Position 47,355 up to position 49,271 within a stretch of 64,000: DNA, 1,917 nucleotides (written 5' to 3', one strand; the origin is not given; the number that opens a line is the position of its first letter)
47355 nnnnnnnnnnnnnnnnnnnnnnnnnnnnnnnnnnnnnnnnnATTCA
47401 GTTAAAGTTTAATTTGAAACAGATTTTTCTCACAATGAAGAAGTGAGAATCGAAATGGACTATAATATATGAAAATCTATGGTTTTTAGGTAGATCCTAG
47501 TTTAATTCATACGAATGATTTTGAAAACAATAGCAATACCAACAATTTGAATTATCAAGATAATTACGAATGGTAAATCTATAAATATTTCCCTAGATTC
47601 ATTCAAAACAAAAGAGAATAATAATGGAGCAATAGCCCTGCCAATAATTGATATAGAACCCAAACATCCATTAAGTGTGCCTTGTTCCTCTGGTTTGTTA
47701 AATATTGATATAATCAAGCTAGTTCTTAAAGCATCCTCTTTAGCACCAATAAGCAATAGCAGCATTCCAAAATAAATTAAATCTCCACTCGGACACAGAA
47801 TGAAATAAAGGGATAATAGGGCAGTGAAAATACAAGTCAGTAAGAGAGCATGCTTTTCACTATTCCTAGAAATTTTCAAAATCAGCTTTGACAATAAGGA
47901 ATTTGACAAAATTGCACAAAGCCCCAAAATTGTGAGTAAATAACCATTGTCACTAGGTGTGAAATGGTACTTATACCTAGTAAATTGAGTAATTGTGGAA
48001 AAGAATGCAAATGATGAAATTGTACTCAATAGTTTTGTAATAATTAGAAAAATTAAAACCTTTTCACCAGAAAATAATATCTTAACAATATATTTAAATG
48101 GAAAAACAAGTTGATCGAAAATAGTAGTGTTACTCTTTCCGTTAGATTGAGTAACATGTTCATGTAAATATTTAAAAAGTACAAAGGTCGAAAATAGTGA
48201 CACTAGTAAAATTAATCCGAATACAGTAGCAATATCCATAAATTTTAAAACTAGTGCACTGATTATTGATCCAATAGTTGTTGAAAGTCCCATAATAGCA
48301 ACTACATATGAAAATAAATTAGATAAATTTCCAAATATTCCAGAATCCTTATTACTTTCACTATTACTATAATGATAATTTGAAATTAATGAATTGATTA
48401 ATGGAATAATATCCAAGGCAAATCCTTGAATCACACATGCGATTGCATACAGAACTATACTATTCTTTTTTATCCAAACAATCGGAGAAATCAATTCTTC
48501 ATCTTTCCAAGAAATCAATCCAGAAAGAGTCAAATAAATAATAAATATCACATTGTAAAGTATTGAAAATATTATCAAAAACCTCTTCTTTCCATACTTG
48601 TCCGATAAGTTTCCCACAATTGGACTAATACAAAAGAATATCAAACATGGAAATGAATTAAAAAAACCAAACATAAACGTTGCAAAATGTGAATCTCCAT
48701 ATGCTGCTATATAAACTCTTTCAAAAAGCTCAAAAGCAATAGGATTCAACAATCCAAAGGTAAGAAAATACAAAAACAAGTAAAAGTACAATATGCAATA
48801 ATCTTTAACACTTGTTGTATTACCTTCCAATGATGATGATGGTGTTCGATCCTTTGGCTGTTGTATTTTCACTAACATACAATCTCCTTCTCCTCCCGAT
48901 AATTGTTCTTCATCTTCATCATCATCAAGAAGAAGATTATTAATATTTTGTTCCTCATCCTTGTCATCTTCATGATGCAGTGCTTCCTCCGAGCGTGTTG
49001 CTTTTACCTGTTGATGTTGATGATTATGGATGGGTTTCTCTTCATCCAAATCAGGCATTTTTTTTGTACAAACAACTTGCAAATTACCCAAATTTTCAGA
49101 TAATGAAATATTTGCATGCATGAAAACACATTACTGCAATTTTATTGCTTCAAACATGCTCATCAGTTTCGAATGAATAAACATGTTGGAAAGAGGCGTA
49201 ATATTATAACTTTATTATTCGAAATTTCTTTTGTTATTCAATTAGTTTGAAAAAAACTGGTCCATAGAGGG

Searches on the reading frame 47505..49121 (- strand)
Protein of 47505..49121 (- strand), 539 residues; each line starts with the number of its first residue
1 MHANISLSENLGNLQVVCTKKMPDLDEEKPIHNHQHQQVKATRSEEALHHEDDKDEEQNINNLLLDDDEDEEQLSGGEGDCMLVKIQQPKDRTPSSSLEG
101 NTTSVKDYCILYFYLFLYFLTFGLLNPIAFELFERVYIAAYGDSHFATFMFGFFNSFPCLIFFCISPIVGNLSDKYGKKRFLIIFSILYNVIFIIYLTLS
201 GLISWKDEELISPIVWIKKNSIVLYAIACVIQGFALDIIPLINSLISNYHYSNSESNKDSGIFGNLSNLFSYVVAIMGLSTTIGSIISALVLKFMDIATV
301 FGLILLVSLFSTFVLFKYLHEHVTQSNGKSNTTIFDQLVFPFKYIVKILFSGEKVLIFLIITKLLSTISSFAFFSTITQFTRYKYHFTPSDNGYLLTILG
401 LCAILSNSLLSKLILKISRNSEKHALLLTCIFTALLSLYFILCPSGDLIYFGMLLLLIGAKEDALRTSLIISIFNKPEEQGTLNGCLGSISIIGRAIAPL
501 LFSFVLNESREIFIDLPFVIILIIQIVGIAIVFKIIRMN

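Call 67: find_encoding_contigs(protein=window:47505-49121:-, flank=2000, max_places=4)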
Protein window:47505-49121:- (539 aa): no gene with exactly this product is on record in the collection.

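Call 74: search_protein_families(library=pfam, proteins=[window:47505-49121:-], max_evalue=0.001)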
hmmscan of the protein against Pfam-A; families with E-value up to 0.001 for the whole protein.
window:47505-49121:- (539 aa): 1 family
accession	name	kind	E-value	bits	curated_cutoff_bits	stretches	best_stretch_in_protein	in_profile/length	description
PF07690.21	MFS_1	-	1.6e-22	80.3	33.4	2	269-499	122-347/347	Major Facilitator Superfamily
